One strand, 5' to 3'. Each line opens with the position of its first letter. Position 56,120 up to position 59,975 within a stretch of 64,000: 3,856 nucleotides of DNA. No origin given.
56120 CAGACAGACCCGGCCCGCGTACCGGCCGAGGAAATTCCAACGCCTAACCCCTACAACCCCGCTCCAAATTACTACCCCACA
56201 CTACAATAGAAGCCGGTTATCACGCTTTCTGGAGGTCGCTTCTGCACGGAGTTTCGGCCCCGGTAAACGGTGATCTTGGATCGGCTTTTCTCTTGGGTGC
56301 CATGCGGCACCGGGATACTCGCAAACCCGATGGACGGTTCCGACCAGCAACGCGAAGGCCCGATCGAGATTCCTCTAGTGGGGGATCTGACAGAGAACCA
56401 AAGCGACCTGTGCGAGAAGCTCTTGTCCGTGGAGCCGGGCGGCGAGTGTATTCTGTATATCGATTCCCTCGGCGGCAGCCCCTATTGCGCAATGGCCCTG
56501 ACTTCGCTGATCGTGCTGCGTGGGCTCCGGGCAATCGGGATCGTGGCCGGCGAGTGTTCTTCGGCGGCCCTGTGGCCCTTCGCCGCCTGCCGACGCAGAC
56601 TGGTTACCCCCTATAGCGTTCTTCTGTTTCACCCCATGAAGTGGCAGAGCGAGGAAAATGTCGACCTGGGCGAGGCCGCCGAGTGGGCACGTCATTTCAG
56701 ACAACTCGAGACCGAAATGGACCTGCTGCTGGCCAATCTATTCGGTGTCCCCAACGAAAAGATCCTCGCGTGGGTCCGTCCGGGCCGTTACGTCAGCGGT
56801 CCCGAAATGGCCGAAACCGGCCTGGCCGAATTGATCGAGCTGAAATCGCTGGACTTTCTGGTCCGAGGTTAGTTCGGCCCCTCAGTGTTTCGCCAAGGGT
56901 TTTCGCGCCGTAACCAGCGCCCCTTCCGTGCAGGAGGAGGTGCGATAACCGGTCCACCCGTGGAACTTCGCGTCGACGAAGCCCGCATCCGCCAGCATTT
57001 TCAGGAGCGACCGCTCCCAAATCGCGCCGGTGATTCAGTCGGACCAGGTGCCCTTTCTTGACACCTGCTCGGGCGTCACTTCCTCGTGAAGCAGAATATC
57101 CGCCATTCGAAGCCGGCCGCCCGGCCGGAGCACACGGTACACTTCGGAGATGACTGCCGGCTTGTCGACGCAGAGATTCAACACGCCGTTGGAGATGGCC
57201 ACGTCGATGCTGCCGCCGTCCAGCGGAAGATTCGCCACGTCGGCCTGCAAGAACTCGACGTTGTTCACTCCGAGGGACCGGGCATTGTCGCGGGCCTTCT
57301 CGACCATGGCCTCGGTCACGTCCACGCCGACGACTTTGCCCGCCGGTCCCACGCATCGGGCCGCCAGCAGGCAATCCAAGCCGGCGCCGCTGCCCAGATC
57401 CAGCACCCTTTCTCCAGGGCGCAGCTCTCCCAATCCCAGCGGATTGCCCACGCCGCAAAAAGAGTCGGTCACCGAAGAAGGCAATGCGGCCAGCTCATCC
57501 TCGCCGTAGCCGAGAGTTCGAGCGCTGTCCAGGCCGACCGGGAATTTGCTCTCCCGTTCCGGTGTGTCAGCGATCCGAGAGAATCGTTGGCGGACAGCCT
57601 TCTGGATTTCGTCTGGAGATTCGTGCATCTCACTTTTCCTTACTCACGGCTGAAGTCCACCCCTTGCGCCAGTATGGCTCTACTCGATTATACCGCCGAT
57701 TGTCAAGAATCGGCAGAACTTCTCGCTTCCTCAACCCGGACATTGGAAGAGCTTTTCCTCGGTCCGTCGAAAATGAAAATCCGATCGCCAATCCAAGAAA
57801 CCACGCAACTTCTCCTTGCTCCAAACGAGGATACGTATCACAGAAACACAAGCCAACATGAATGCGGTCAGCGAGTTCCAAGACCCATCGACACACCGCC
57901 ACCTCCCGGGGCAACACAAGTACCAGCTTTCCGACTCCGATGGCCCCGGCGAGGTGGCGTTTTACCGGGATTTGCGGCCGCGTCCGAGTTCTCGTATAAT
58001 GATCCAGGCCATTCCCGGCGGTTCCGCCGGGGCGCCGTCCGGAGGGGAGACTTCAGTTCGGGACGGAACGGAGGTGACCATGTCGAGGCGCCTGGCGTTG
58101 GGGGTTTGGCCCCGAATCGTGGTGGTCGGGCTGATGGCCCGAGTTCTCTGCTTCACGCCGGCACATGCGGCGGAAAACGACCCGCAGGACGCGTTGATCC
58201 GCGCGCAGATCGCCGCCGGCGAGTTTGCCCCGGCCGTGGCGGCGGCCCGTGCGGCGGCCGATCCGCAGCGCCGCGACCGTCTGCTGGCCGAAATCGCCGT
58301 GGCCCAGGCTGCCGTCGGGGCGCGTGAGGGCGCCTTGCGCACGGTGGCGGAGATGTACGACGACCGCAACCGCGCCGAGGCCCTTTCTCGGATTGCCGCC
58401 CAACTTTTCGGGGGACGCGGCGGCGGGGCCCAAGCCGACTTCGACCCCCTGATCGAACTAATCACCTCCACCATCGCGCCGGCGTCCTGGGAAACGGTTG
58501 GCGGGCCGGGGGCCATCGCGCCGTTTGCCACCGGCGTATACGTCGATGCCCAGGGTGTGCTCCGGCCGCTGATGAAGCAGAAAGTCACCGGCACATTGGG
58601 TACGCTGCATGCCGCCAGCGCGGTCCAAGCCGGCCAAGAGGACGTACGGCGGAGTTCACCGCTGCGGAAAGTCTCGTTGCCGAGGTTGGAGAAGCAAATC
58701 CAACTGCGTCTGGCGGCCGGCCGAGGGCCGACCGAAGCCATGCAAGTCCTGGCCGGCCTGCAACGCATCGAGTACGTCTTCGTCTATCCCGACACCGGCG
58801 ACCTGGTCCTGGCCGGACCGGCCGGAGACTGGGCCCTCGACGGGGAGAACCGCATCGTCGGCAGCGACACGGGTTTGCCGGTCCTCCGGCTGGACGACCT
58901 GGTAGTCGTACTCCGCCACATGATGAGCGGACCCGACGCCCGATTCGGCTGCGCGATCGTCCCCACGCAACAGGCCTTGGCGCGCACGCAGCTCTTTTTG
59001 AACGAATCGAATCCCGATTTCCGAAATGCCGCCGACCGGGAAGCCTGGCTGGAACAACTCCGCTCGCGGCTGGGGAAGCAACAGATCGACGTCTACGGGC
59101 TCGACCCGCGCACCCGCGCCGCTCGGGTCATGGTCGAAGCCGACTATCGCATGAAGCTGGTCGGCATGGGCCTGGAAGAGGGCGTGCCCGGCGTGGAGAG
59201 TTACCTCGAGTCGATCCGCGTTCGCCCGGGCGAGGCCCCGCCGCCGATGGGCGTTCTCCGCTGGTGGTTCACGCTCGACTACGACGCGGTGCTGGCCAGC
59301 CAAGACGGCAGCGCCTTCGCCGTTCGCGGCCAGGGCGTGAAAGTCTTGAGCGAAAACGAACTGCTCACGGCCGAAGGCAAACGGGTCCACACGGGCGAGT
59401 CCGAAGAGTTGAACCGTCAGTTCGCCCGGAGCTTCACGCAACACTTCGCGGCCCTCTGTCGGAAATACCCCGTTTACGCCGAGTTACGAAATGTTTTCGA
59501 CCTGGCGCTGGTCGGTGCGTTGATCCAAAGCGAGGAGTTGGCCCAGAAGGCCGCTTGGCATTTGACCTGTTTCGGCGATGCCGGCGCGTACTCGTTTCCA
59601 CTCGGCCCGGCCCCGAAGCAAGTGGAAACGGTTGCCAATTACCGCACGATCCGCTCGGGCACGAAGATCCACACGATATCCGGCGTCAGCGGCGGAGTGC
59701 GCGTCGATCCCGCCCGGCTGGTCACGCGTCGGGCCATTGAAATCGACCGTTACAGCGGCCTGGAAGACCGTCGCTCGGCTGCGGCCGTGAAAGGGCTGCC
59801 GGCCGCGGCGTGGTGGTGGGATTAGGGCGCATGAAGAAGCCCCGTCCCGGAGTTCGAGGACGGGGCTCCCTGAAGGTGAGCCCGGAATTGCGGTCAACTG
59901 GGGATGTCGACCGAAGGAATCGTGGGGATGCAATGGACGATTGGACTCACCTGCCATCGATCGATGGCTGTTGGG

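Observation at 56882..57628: In-frame UGA at the conserved-Cys position of an ArsM-like methyltransferase, followed by a GGUC-loop hairpin: candidate selenoprotein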

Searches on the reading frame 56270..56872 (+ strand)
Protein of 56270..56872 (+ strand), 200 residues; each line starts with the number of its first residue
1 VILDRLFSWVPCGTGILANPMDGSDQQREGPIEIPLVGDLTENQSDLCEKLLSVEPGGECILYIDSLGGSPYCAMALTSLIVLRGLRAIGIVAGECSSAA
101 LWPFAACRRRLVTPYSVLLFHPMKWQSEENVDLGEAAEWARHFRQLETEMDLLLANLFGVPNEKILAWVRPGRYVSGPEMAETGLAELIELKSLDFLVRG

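Call 63: search_protein_families(library=pfam, proteins=[window:56270-56872:+], max_evalue=0.001)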
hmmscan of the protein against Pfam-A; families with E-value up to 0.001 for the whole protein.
window:56270-56872:+ (200 aa): 1 family
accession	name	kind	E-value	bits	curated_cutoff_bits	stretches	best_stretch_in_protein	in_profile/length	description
PF00574.28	CLP_protease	-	4.7e-05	23.8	20.2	1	46-188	32-177/182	Clp protease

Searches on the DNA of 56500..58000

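Call 9: search_rna_families(source=window, start=56500, end=58000, threshold=evalue, max_evalue=10, show_alignments=3)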
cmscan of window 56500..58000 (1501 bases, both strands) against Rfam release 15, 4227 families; matches with E-value up to 10: 0.
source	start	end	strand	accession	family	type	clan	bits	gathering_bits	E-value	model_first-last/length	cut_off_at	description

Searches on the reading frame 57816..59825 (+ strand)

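Call 63: search_protein_families(library=pfam, proteins=[window:57816-59825:+], max_evalue=0.001)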
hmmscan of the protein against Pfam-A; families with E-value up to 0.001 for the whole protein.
window:57816-59825:+ (669 aa): 1 family
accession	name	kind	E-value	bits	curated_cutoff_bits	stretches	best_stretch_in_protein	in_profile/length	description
PF07643.16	DUF1598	-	5.7e-25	87.8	25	1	379-463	1-84/84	Protein of unknown function (DUF1598)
